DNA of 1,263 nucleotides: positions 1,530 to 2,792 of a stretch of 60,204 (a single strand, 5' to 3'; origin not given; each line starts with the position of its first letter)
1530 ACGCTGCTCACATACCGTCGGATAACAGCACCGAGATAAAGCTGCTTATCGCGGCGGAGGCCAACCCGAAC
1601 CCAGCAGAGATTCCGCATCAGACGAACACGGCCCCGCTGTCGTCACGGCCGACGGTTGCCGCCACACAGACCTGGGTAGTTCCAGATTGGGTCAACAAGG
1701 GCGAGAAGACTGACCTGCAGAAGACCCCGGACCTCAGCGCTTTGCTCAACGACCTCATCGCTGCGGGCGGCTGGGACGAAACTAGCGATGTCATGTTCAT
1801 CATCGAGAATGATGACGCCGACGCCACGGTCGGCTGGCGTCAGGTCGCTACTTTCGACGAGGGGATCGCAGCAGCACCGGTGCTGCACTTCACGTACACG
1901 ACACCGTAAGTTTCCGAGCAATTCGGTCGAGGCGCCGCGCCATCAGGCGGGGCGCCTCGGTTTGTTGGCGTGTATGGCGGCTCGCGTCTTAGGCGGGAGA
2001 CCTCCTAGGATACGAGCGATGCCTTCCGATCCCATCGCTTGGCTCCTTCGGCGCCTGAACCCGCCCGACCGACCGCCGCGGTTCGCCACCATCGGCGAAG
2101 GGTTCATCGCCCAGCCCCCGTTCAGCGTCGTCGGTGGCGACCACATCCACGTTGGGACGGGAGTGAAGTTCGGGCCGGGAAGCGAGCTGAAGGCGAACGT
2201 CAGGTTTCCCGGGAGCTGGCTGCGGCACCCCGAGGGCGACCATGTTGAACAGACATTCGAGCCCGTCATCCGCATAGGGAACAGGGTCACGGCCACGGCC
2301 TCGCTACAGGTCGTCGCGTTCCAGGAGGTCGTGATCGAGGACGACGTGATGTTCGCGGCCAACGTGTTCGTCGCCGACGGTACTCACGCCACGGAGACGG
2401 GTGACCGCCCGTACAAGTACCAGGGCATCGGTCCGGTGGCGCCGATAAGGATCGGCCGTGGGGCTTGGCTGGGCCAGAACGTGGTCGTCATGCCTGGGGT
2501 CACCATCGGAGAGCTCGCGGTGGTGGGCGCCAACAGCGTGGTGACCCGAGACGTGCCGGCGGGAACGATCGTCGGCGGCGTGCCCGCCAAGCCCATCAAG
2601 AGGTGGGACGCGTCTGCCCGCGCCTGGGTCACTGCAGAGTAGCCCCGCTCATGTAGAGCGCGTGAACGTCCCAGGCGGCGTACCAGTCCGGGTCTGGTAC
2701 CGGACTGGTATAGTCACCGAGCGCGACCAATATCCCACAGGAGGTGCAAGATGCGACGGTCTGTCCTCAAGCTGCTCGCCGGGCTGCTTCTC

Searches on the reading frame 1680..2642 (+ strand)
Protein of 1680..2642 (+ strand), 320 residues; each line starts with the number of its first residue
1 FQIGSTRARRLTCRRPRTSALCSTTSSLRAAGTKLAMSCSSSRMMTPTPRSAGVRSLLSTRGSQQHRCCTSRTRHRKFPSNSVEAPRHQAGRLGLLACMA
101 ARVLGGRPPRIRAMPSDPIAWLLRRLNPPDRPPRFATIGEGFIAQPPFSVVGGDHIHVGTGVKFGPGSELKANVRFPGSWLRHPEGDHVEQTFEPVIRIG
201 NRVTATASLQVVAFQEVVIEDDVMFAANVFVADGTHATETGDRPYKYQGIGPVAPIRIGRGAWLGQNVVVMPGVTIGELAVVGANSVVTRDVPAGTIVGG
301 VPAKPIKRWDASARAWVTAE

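Call 15: search_protein_families(library=pfam, proteins=[window:1680-2642:+], max_evalue=0.0001)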
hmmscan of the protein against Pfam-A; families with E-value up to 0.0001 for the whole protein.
window:1680-2642:+ (320 aa): 2 families
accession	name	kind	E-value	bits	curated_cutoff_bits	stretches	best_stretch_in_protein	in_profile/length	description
PF00132.30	Hexapep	-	1.1e-13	50.6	27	1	256-290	2-36/36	Bacterial transferase hexapeptide (six repeats)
PF14602.12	Hexapep_2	-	4.9e-07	29.8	27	1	255-290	1-34/34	Hexapeptide repeat of succinyl-transferase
